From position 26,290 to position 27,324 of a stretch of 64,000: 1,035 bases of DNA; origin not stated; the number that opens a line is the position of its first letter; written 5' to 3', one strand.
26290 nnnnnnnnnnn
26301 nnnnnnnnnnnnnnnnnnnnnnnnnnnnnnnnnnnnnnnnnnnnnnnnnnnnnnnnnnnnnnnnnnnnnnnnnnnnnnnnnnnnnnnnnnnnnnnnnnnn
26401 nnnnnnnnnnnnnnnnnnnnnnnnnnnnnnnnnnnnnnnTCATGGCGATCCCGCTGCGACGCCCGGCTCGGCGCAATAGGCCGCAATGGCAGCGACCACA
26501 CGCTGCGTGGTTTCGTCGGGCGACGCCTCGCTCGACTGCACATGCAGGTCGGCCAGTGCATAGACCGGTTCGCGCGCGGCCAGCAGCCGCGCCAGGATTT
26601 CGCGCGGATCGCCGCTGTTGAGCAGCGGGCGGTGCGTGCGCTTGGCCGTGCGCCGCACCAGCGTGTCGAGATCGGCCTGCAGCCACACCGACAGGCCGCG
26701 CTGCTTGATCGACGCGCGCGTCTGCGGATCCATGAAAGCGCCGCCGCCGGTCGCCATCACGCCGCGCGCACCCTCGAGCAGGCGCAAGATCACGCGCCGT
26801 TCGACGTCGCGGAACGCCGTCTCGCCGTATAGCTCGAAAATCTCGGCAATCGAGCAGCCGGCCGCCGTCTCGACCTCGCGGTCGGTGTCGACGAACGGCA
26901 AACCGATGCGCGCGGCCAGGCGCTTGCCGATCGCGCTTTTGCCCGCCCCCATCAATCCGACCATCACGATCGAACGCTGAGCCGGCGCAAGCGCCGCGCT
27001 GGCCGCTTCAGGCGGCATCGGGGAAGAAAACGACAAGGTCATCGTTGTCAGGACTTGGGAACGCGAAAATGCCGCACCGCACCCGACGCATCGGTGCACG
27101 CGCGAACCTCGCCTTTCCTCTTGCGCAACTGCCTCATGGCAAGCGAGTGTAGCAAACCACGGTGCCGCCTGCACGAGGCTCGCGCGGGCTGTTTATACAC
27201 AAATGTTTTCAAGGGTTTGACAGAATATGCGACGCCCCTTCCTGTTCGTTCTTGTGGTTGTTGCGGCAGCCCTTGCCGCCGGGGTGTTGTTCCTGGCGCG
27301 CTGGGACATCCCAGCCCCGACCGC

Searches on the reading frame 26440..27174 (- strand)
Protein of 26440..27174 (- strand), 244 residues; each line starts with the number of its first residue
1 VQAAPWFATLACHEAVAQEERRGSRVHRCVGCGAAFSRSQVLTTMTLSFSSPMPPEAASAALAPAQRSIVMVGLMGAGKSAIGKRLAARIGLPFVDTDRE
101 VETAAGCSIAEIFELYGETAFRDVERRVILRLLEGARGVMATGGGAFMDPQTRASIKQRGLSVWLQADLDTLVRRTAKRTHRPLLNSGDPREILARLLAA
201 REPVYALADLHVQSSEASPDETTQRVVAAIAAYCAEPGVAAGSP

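Call 75: search_protein_families(library=pfam, proteins=[window:26440-27174:-], max_evalue=0.00001)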
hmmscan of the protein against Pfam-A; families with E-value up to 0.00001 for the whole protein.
window:26440-27174:- (244 aa): 4 families
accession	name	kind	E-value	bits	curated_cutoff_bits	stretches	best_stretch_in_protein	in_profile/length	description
PF01202.28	SKI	-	2.8e-45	154.7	22.1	1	75-230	1-158/159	Shikimate kinase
PF13238.12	AAA_18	-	3.4e-07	31.2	29.4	1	69-180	1-112/128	AAA domain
PF13671.12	AAA_33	-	1.4e-06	29.1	27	0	69-203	2-142/143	AAA domain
PF13189.12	Cytidylate_kin2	-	3.4e-06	27.8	28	0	73-118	6-52/176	Cytidylate kinase-like family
